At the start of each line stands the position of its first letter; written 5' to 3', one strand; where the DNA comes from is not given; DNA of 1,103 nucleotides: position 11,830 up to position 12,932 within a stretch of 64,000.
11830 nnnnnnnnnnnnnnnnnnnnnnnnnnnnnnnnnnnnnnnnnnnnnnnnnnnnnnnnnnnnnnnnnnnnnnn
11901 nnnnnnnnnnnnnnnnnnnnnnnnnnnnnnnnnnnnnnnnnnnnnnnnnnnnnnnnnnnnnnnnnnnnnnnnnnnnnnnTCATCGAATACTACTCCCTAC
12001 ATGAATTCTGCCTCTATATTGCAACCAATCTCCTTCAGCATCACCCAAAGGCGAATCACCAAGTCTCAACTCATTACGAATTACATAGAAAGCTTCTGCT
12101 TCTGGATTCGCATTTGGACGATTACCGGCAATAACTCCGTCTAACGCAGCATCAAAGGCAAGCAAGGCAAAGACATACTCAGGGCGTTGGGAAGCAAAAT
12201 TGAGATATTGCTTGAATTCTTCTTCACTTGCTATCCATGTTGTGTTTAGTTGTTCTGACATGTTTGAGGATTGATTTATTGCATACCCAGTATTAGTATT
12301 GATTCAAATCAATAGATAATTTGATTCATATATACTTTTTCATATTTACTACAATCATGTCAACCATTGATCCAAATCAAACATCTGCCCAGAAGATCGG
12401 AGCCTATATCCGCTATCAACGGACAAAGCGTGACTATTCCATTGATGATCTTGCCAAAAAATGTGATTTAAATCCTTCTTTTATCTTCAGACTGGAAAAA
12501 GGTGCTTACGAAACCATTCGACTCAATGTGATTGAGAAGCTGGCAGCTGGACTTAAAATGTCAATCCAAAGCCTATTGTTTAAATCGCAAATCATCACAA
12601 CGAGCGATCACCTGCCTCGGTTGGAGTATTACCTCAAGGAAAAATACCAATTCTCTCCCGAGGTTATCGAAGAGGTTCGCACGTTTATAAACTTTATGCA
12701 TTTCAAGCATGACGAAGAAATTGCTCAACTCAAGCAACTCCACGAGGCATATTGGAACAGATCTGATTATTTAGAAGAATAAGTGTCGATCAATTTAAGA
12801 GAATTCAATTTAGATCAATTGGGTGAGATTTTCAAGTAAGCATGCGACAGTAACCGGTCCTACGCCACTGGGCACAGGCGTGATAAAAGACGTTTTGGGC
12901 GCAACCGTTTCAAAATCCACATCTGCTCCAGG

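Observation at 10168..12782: XRE regulator with palindromic operator divergent from a four-gene HNH nuclease / extended PRTase operon (defense- or toxin-like island)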

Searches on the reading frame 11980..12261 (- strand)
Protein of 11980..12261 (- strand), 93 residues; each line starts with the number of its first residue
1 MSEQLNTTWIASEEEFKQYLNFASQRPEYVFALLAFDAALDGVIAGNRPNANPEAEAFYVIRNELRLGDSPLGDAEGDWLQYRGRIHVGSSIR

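Call 6: search_protein_families(library=pfam, proteins=[window:11980-12261:-], max_evalue=1)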
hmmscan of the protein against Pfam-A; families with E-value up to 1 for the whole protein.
window:11980-12261:- (93 aa): 0 families

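Call 7: search_protein_families(library=padloc, proteins=[window:11980-12261:-], max_evalue=1)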
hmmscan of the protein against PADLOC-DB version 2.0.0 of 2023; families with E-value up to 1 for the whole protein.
window:11980-12261:- (93 aa): 0 families

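Call 8: search_protein_families(library=ncbifam, proteins=[window:11980-12261:-], max_evalue=1)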
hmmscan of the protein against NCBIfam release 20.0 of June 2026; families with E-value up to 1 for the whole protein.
window:11980-12261:- (93 aa): 0 families

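Call 10: search_protein_families(library=phrogs, proteins=[window:11980-12261:-], max_evalue=0.1)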
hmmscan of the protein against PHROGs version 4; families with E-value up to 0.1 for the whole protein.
window:11980-12261:- (93 aa): 0 families

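Call 57: search_solved_structures(query=window:11980-12261:-, max_evalue=10)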
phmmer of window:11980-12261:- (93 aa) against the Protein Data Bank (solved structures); distinct sequences matched with E-value up to 10: 3.
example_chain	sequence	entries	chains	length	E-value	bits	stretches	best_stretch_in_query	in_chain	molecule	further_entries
5gnc_A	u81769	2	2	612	0.062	17.3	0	12-45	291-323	Avh146 | RxLR effector protein PSR2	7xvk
9j5i_E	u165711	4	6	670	0.089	16.8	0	12-45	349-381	RxLR effector protein PSR2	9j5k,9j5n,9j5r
8h67_E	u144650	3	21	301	0.86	13.6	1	24-82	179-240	CRISPR associated protein Cas7 | CRISPR associated protein Cas8 | Fruiting body developmental protein R-like protein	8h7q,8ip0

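Call 67: search_dna_similar(query=window:11980-12261:-, collection=phages, mode=protein, max_evalue=0.01, max_rows=10)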
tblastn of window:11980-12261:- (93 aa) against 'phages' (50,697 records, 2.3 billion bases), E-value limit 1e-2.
No match.

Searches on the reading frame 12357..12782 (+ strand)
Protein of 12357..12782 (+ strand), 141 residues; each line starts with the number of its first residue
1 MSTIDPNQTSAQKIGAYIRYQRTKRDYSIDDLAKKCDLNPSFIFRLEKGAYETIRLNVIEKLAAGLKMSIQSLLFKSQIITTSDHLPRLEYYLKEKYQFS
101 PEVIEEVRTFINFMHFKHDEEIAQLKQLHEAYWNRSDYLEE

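Call 6: search_protein_families(library=pfam, proteins=[window:12357-12782:+], max_evalue=1)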
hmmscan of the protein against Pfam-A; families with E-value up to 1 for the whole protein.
window:12357-12782:+ (141 aa): 7 families
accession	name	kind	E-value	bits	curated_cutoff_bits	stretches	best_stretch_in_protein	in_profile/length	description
PF01381.28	HTH_3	-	4.6e-08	33.4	23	1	18-71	1-53/55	Helix-turn-helix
PF13443.12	HTH_26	-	5.7e-07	30.1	22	1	23-73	7-57/63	Cro/C1-type HTH DNA-binding domain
PF13560.12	HTH_31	-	7.1e-05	23.5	27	1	14-69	2-57/64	Helix-turn-helix domain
PF13413.12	HTH_25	-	0.0022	18.2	24.6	1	18-53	2-37/62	Helix-turn-helix domain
PF10364.14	NKWYS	-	0.0027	18.1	25.1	1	23-116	41-137/139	Putative capsular polysaccharide synthesis protein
PF12844.13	HTH_19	-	0.021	15.1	30.2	1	18-74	4-59/64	Helix-turn-helix domain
PF02346.21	Vac_Fusion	-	0.07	13.2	24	1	30-59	17-45/56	Chordopoxvirus multifunctional envelope protein A27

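Call 7: search_protein_families(library=padloc, proteins=[window:12357-12782:+], max_evalue=1)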
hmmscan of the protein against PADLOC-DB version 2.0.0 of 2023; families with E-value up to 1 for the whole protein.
window:12357-12782:+ (141 aa): 9 families
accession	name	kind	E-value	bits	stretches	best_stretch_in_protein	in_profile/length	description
PDLC02926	HTH_VI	-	1.4e-10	39.3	1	14-82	2-69/92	-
PDLC03665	Control_protein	-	4.1e-07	28.2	1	16-79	11-74/77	control protein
PDLC04142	capH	-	5e-07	28.7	1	10-76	3-68/103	capH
PDLC04775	PDC-M69A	-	0.003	16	1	11-108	5-105/113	-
PDLC03943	RmrA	-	0.0038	14.3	1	15-78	4-64/370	-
PDLC03666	Control_protein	-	0.0047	15.3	1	14-72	7-64/77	control protein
PDLC03946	RmrA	-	0.012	12.4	1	20-71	9-59/357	-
PDLC03949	RmrA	-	0.025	11.4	1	18-71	7-59/363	-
PDLC03664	Control_protein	-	0.045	12.2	1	13-69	13-68/74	control protein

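Call 8: search_protein_families(library=ncbifam, proteins=[window:12357-12782:+], max_evalue=1)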
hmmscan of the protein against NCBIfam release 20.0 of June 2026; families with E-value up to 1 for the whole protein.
window:12357-12782:+ (141 aa): 8 families
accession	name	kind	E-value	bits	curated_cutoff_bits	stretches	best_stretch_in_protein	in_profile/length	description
NF047948.1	male_kill_WMK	equivalog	1.5e-07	31.2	300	1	9-88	158-237/300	WO male-killing family protein Wmk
NF046032.1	TransRegSlrRBacil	equivalog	1.5e-06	28.3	250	1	14-80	2-67/149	HTH-type transcriptional regulator SlrR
NF006015.0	PRK08154.1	subfamily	4.5e-06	26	204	1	10-115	27-126/314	anaerobic benzoate catabolism transcriptional regulator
NF041951.1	phage_RstR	subfamily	1e-05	25.7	80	1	14-120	3-105/108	RstR family transcriptional repressor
TIGR03070.1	couple_hipB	subfamily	7.9e-05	22.5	71.65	1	13-63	2-51/58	type II toxin-antitoxin system Y4mF family antitoxin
NF041534.1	rodZ_Strepcoccus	equivalog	0.011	14.9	375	1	13-54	5-46/275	cytoskeleton protein RodZ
TIGR00270.2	TIGR00270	equivalog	0.018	14.9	110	1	16-69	78-130/159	multiprotein bridging factor aMBF1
NF007257.0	PRK09706.1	subfamily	0.08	12.8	101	1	12-126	4-112/135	transcriptional repressor DicA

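Call 10: search_protein_families(library=phrogs, proteins=[window:12357-12782:+], max_evalue=0.1)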
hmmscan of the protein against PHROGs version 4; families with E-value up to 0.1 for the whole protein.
window:12357-12782:+ (141 aa): 12 families
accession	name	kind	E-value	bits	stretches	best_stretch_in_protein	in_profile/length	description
phrog_5823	-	transcription regulation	3.3e-09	37.4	1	9-79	2-72/404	transcriptional regulator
phrog_3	-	transcription regulation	2.4e-07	31.9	1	8-124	83-202/430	transcriptional repressor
phrog_8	-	transcription regulation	3.2e-07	31.1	1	12-107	160-242/346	transcriptional regulator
phrog_1373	-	transcription regulation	9.9e-05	23.4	1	14-86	64-135/166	transcriptional regulator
phrog_2967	-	transcription regulation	0.00018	22.1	1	8-72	5-68/225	transcriptional regulator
phrog_30664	-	unknown function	0.00026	21.5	1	16-86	112-182/233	-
phrog_2439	-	transcription regulation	0.00033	20.6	1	11-80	5-73/367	transcriptional regulator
phrog_32768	-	unknown function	0.0014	18.4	1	13-108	9-103/446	-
phrog_29047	-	unknown function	0.022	15.7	1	5-64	84-145/159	-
phrog_9913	-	unknown function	0.051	14.8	0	68-97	20-49/70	-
phrog_9908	-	DNA, RNA and nucleotide metabolism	0.079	13.1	0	10-64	10-63/282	DNA binding protein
phrog_6288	-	unknown function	0.091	13.3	0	1-66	17-82/322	-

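Call 66: search_dna_similar(query=window:12357-12782:+, collection=phages, mode=protein, max_evalue=0.001, max_rows=10)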
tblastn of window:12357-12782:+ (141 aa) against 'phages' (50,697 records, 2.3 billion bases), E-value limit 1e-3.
Records with a match: 4; places in all: 4; records where one place covers at least 80% of the query: 0.
Best place of each record, by identity: <60% 4.
By first word of the organism name: Staphylococcus 2; Streptococcus 1; Bacteriophage 1.
By host as written in the record: Staphylococcus sp. IME1354 2; Streptococcus cuniculi NED12-00049-6B 1; - 1.
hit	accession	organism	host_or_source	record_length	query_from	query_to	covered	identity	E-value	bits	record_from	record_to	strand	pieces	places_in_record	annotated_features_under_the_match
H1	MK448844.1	Streptococcus phage Javan116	Streptococcus cuniculi NED12-00049-6B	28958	14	106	66%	35.0%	5e-4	44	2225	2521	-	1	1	CI-like repressor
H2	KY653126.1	Staphylococcus virus IME1354_01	Staphylococcus sp. IME1354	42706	10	75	47%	37.9%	5e-4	44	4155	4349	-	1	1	CI-like repressor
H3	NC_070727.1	Staphylococcus virus IME1354_01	Staphylococcus sp. IME1354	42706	10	75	47%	37.9%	5e-4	44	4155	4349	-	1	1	transcriptional regulator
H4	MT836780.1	Bacteriophage sp.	human fecal samples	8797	11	73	45%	31.7%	3e-4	45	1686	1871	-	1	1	record has no annotation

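Call 68: find_related_loci(query=window:12357-12782:+, collection=viral_contigs, flank=4000)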
Query window:12357-12782:+ (141 aa) in viral_contigs; peptide patterns used: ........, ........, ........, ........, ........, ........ (x = any residue, [..] = any of these).
13 stretches matched a pattern, but none encodes a relative of the query by tblastn (E <= 1e-3).
